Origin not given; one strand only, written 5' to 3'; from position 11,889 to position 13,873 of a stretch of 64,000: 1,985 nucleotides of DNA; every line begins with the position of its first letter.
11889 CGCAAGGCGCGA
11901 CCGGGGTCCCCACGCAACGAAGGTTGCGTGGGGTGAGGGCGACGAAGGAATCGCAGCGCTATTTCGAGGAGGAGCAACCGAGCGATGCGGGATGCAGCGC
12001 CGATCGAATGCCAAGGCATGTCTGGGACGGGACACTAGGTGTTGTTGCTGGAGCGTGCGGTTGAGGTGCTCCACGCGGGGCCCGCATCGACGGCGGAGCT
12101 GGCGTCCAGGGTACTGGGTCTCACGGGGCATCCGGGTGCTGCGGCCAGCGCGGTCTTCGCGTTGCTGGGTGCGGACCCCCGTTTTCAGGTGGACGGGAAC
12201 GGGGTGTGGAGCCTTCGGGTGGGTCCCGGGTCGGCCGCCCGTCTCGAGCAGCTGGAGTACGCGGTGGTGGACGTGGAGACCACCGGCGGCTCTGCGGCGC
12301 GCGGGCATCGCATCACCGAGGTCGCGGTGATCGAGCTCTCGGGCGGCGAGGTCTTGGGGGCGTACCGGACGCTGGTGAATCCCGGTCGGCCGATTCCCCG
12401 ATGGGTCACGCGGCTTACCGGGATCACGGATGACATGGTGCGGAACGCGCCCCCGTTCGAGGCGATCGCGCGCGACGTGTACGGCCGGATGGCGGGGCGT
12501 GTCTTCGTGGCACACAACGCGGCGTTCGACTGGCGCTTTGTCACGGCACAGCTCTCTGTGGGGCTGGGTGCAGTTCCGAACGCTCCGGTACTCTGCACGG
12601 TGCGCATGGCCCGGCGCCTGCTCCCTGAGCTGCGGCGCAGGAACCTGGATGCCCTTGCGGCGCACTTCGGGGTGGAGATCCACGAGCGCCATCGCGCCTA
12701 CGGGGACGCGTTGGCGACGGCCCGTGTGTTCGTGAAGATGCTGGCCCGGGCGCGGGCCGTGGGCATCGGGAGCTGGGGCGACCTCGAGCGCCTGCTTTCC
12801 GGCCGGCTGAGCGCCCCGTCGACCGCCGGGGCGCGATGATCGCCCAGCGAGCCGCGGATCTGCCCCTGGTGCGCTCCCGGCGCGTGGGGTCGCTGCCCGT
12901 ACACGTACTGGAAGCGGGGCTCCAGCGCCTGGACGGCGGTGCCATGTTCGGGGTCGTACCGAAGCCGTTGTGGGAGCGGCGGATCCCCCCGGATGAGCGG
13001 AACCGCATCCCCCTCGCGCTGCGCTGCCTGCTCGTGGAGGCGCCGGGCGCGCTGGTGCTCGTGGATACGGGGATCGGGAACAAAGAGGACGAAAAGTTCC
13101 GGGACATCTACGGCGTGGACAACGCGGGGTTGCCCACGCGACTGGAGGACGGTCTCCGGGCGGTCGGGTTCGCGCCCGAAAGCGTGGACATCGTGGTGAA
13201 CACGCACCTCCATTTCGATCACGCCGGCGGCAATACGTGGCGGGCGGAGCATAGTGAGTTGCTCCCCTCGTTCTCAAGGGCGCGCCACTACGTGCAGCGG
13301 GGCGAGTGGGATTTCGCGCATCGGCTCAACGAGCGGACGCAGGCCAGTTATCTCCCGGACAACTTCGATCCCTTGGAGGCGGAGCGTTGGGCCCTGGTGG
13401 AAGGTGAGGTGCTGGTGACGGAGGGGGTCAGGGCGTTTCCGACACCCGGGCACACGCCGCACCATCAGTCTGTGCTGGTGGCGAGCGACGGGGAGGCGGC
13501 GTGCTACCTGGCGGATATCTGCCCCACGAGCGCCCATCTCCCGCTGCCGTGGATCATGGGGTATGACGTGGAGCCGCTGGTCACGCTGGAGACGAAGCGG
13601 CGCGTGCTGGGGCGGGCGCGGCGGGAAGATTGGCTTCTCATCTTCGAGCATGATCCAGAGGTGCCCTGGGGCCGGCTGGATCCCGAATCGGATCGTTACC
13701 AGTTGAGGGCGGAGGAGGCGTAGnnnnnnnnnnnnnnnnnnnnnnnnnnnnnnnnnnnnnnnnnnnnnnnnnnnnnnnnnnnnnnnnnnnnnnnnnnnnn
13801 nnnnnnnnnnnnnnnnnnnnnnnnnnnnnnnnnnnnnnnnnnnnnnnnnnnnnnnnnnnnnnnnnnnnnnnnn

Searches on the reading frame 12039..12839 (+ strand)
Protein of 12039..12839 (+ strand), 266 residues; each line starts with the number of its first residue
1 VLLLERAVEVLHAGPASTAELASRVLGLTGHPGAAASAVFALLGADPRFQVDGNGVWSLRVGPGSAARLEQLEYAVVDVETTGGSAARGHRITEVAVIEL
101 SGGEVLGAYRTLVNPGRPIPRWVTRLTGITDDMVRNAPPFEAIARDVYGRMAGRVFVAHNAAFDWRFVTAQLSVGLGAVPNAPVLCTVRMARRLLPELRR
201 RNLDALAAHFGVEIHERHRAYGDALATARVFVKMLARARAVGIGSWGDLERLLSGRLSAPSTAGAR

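Call 10: find_encoding_contigs(protein=window:12039-12839:+, flank=10000, max_places=10)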
Protein window:12039-12839:+ (266 aa): 1 contig read that carries it; 1 place shown.
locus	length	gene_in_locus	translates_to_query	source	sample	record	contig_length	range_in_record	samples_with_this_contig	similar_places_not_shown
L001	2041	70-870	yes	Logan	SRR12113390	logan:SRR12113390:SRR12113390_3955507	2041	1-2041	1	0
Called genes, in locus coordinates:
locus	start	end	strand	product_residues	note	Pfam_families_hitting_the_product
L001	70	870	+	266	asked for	PF00929:RNase_T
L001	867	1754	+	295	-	PF00753:Lactamase_B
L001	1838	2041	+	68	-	?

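Call 11: search_protein_families(library=pfam, proteins=[window:12039-12839:+])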
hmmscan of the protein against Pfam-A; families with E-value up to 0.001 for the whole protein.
window:12039-12839:+ (266 aa): 1 family
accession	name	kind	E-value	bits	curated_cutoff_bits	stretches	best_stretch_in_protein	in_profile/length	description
PF00929.31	RNase_T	-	2.9e-35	122.7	24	1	76-231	2-164/164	Exonuclease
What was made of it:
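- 12039..12839 (+): Context: DnaQ/RNase T-type 3'-5' exonuclease gene. Its GTG start lies 3 nt after the MITE. Pfam PF00929 (call 11).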

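Call 12: find_homologous_proteins(query=window:12039-12839:+, max_evalue=1e-20)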
Query window:12039-12839:+ (266 aa): 7109 proteins with E <= 1e-20 among 8000 candidates; the best 120 are listed.
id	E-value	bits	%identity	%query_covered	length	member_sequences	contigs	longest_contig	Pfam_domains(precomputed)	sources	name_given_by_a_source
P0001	4.4e-166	569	100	100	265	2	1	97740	PF00929.32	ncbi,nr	ncbi:MAG: 3'-5' exonuclease [Gemmatimonadetes bacterium]|nr:3'-5' exonuclease [Gemmatimonadota bacte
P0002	7.0e-125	434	76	97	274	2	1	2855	PF00929.32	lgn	-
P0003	1.3e-92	328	61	94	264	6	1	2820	PF00929.32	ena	-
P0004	2.7e-92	327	60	95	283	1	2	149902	PF00929.32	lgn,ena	-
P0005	4.1e-91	323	61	96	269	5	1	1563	PF00929.32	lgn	-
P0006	3.1e-90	320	60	94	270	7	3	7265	PF00929.32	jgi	-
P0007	3.2e-90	320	61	95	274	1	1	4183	PF00929.32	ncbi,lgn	-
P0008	6.4e-90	319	62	95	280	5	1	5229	PF00929.32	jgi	-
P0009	6.7e-90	319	61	94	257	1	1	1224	PF00929.32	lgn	-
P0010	1.1e-89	318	60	95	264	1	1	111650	PF00929.32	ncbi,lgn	-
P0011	2.9e-89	317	60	94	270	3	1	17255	PF00929.32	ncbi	-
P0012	3.4e-89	317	61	93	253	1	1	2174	PF00929.32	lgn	-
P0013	4.5e-89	316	60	94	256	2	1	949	PF00929.32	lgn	-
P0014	5.6e-89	316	61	96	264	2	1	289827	PF00929.32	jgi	-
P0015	6.9e-89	316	59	97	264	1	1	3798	PF00929.32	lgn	-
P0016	8.7e-89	315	61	95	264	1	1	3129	PF00929.32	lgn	-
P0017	8.7e-89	315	61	95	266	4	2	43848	PF00929.32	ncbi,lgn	-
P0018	9.9e-89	315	61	94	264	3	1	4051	PF00929.32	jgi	-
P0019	1.0e-88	315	59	94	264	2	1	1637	PF00929.32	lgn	-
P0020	1.0e-88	315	59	95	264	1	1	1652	PF00929.32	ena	-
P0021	1.1e-88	315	60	94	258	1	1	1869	PF00929.32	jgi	jgi:DNA polymerase-3 subunit epsilon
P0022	1.1e-88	315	61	94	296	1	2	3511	PF00929.32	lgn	-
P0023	1.4e-88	315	60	96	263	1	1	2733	PF00929.32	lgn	-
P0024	1.5e-88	315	61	95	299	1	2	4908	PF00929.32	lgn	-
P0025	1.6e-88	315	60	94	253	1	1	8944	PF00929.32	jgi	jgi:DNA polymerase-3 subunit epsilon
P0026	1.9e-88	314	59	95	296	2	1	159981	PF00929.32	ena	-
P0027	2.1e-88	314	60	94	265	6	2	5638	PF00929.32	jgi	-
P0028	2.4e-88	314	60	97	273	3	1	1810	PF00929.32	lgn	-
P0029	2.6e-88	314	58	94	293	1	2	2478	PF00929.32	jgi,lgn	-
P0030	2.8e-88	314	60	94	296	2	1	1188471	PF00929.32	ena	-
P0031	2.9e-88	314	58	96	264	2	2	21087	PF00929.32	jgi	jgi:DNA polymerase III subunit epsilon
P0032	3.0e-88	314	61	94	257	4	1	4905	PF00929.32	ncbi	ncbi:MAG: 3'-5' exonuclease [Longimicrobiales bacterium]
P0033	3.0e-88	314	61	95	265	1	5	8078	PF00929.32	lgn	-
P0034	3.9e-88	313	61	95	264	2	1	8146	PF00929.32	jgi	-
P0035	4.5e-88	313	60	94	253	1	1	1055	PF00929.32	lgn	-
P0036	4.7e-88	313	61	95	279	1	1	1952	PF00929.32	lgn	-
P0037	4.9e-88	313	61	91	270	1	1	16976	PF00929.32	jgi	jgi:DNA polymerase III epsilon subunit family exonuclease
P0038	5.0e-88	313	59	94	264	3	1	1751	PF00929.32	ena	-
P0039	6.6e-88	313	61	95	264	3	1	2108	PF00929.32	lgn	-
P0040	8.0e-88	312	61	95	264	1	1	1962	PF00929.32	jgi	-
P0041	8.1e-88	312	60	95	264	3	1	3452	PF00929.32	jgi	jgi:DNA polymerase-3 subunit epsilon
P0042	9.4e-88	312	61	94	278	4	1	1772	PF00929.32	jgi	jgi:DNA polymerase III epsilon subunit family exonuclease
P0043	1.3e-87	312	58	97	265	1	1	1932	PF00929.32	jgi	jgi:DNA polymerase-3 subunit epsilon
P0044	1.4e-87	311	59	97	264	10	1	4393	PF00929.32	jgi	jgi:DNA polymerase-3 subunit epsilon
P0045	1.5e-87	311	61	95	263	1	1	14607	PF00929.32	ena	-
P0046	2.2e-87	311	60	91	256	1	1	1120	PF00929.32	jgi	-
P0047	2.5e-87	311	59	95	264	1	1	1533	PF00929.32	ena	-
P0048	2.7e-87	311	59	96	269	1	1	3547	PF00929.32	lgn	-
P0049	2.9e-87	310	58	94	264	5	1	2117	PF00929.32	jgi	jgi:DNA polymerase-3 subunit epsilon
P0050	3.3e-87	310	60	95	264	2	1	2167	PF00929.32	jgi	jgi:DNA polymerase-3 subunit epsilon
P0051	3.3e-87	310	60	94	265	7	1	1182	PF00929.32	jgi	-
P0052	4.4e-87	310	57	95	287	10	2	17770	PF00929.32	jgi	jgi:DNA polymerase-3 subunit epsilon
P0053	4.7e-87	310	60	95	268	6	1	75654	PF00929.32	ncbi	-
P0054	5.0e-87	310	59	95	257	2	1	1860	PF00929.32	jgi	jgi:DNA polymerase-3 subunit epsilon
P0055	5.3e-87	310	60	99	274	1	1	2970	PF00929.32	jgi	jgi:DNA polymerase-3 subunit epsilon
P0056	5.4e-87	310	59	95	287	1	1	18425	PF00929.32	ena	-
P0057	5.4e-87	310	60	91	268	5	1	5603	PF00929.32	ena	-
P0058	5.5e-87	310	62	91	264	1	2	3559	PF00929.32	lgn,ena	-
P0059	5.6e-87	310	60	97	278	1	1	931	PF00929.32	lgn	-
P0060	5.8e-87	309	57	95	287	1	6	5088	PF00929.32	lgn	-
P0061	5.8e-87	309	60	94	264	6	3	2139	PF00929.32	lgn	-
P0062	6.1e-87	309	59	94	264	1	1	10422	PF00929.32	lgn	-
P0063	6.1e-87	309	60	90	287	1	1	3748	PF00929.32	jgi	jgi:DNA polymerase III subunit epsilon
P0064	6.2e-87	309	58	95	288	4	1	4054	PF00929.32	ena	-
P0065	6.3e-87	309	60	95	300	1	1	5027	PF00929.32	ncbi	-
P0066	6.3e-87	309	61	95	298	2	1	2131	PF00929.32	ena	-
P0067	7.3e-87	309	59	95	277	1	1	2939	PF00929.32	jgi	jgi:DNA polymerase-3 subunit epsilon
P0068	7.6e-87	309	60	94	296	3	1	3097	PF00929.32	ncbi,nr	ncbi:MAG: 3'-5' exonuclease [Gemmatimonadetes bacterium]|nr:3'-5' exonuclease [Gemmatimonadota bacte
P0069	8.8e-87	309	57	95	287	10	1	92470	PF00929.32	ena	-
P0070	9.2e-87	309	60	97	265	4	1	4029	PF00929.32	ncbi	-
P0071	9.3e-87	309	59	95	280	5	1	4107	PF00929.32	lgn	-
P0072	9.4e-87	309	63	85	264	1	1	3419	PF00929.32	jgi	jgi:DNA polymerase III subunit epsilon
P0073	1.1e-86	309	60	95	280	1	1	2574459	PF00929.32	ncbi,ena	-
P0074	1.1e-86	308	59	95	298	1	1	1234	PF00929.32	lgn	-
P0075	1.1e-86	308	57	95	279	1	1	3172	PF00929.32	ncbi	ncbi:MAG: PolC-type DNA polymerase III, partial [Longimicrobiales bacterium]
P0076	1.2e-86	308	60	92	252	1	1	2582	PF00929.32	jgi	jgi:DNA polymerase III epsilon subunit family exonuclease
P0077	1.3e-86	308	57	95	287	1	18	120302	PF00929.32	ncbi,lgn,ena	ncbi:MAG: PolC-type DNA polymerase III [Longimicrobiales bacterium]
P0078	1.3e-86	308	57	95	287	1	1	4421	PF00929.32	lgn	-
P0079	1.3e-86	308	58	95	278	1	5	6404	PF00929.32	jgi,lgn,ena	-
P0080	1.4e-86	308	60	93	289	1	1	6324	PF00929.32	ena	-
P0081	1.5e-86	308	59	96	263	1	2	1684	PF00929.32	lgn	-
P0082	2.1e-86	308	58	95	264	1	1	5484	PF00929.32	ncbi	-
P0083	2.2e-86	308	59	94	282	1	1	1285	PF00929.32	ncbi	-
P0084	2.2e-86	308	57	95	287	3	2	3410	PF00929.32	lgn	-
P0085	2.4e-86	307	60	94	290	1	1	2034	PF00929.32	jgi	-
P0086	2.5e-86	307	60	95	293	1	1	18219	PF00929.32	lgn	-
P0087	2.6e-86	307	63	89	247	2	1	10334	PF00929.32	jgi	jgi:DNA polymerase-3 subunit epsilon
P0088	2.7e-86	307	62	94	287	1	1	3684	PF00929.32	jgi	jgi:DNA polymerase-3 subunit epsilon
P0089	2.7e-86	307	57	94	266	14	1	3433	PF00929.32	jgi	-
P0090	2.9e-86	307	59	95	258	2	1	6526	PF00929.32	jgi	jgi:DNA polymerase-3 subunit epsilon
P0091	3.1e-86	307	61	96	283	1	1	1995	PF00929.32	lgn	-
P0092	3.1e-86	307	59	94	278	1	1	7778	PF00929.32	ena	-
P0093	3.4e-86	307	58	94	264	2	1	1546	PF00929.32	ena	-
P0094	3.7e-86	307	58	97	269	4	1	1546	PF00929.32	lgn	-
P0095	3.9e-86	307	60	94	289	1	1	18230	PF00929.32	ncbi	-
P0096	4.7e-86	306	60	94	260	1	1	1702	PF00929.32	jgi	jgi:DNA polymerase-3 subunit epsilon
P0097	5.0e-86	306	59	97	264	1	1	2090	PF00929.32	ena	-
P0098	6.7e-86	306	60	91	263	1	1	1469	PF00929.32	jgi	jgi:DNA polymerase III epsilon subunit family exonuclease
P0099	6.8e-86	306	60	95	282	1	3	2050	PF00929.32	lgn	-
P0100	8.2e-86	306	57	95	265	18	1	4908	PF00929.32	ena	-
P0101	8.5e-86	306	57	94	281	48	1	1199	PF00929.32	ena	-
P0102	8.5e-86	306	59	95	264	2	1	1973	PF00929.32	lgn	-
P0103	8.6e-86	306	60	93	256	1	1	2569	PF00929.32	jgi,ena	-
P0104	1.1e-85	305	60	95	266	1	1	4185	PF00929.32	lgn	-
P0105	1.4e-85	305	58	94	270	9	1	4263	PF00929.32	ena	-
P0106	1.4e-85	305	61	94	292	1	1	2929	PF00929.32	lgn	-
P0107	1.6e-85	305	59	97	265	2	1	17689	PF00929.32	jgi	jgi:DNA polymerase-3 subunit epsilon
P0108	1.8e-85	305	60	95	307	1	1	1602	PF00929.32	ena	-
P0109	1.8e-85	305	57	95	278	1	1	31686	PF00929.32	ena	-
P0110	1.8e-85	305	58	95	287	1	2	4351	PF00929.32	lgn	-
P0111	1.9e-85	304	57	99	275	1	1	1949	PF00929.32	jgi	-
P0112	2.1e-85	304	57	94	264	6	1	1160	PF00929.32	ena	-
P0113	2.4e-85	304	59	98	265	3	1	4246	PF00929.32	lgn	-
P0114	2.5e-85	304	58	97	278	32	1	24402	PF00929.32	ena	-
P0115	2.6e-85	304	57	94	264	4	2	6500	PF00929.32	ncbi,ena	-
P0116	2.6e-85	304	58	95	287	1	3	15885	PF00929.32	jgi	jgi:DNA polymerase III subunit epsilon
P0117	2.8e-85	304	62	91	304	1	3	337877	PF00929.32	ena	-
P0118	2.8e-85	304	57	95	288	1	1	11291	PF00929.32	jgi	-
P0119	3.0e-85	304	61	94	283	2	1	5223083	PF00929.32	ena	-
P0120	3.2e-85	304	57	94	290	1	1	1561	PF00929.32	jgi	-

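Call 13: find_encoding_contigs(protein=P0002, flank=10000, max_places=5)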
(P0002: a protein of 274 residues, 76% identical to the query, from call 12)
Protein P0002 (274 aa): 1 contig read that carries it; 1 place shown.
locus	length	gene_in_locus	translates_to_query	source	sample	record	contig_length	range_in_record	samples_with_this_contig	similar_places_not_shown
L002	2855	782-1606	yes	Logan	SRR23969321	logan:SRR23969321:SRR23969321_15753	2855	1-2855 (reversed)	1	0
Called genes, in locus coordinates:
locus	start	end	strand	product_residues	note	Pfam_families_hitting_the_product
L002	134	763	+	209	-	PF06971:Put_DNA-bind_N, PF02629:CoA_binding, PF01408:GFO_IDH_MocA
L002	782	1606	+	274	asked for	PF00929:RNase_T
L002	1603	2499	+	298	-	PF00753:Lactamase_B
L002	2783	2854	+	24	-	?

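Call 14: find_encoding_contigs(protein=P0001, flank=10000, max_places=5)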
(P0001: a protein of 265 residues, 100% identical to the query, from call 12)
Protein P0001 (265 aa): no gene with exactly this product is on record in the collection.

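Call 65: find_encoding_contigs(protein=P0004, flank=2500, max_places=2)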
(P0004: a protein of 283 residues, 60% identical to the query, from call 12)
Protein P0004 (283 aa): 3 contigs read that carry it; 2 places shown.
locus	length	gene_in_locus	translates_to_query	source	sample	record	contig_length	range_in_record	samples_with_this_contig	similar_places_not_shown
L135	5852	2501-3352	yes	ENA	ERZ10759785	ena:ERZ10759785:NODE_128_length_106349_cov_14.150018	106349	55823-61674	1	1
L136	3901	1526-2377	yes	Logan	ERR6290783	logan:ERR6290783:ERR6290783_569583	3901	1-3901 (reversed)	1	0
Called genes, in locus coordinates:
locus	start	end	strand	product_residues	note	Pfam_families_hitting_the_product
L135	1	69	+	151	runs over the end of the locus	PF13581:HATPase_c_2, PF02518:HATPase_c (weak)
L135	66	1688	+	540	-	PF01590:GAF, PF13185:GAF_2, PF13492:GAF_3, PF07228:SpoIIE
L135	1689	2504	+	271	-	PF00398:RrnaAD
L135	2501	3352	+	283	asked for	PF00929:RNase_T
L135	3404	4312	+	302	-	PF00753:Lactamase_B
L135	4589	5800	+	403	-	PF00108:Thiolase_N, PF00109:ketoacyl-synt (weak), PF02803:Thiolase_C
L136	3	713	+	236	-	?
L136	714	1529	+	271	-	PF00398:RrnaAD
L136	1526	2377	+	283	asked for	PF00929:RNase_T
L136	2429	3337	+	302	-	PF00753:Lactamase_B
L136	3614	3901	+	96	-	?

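Call 66: find_encoding_contigs(protein=P0010, flank=2500, max_places=2)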
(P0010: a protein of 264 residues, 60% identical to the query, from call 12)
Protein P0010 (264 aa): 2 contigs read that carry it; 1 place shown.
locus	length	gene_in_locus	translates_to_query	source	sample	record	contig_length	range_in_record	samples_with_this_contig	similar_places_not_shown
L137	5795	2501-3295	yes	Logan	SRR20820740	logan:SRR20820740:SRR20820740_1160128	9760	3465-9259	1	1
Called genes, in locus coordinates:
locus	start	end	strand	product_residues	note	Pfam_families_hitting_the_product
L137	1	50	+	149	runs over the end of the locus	PF13581:HATPase_c_2, PF02518:HATPase_c (weak)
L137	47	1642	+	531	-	PF01590:GAF, PF13185:GAF_2, PF13492:GAF_3, PF07228:SpoIIE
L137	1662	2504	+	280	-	PF00398:RrnaAD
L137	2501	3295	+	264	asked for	PF00929:RNase_T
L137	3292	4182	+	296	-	PF00753:Lactamase_B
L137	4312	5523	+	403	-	PF00108:Thiolase_N, PF00109:ketoacyl-synt (weak), PF02803:Thiolase_C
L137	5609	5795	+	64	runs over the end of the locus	-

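Call 67: find_encoding_contigs(protein=P0014, flank=2500, max_places=2)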
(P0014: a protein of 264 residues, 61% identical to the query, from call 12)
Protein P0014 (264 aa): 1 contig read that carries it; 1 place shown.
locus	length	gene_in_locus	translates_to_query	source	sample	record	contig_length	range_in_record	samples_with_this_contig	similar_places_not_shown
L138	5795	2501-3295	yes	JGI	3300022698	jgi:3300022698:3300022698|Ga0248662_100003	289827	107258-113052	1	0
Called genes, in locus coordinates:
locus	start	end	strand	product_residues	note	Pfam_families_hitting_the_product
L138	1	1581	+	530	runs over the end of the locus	PF01590:GAF, PF13185:GAF_2, PF13492:GAF_3, PF07228:SpoIIE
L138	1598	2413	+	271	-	PF00398:RrnaAD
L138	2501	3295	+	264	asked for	PF00929:RNase_T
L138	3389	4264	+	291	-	PF00753:Lactamase_B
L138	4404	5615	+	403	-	PF00108:Thiolase_N, PF00109:ketoacyl-synt (weak), PF02803:Thiolase_C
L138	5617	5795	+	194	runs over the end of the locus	PF02632:BioY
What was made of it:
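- On MITE (non-autonomous DNA transposon): Three further relatives lack the element (calls 65-67).
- On Integron attC site: The neighbours are conserved housekeeping genes (calls 11, 65-67).
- In three more distant relatives the gene overlaps ksgA by 4 nt (two) or follows it by 87 nt (one) (calls 65-67).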

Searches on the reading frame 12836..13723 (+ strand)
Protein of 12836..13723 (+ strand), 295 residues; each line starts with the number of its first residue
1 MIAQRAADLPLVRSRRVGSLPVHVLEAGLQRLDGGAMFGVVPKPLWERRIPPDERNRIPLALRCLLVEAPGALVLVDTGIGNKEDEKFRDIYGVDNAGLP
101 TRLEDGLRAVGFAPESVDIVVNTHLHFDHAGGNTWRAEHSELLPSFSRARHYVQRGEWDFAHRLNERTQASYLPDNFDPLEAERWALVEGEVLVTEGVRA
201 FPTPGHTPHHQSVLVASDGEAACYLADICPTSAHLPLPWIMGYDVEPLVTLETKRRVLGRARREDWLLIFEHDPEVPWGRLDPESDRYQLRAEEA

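Call 11: search_protein_families(library=pfam, proteins=[window:12836-13723:+])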
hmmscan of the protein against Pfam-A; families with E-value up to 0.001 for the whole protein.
window:12836-13723:+ (295 aa): 1 family
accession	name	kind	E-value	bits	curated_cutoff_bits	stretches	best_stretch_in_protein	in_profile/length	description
PF00753.33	Lactamase_B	-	7.2e-18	65.7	22.7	1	64-239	8-161/196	Metallo-beta-lactamase superfamily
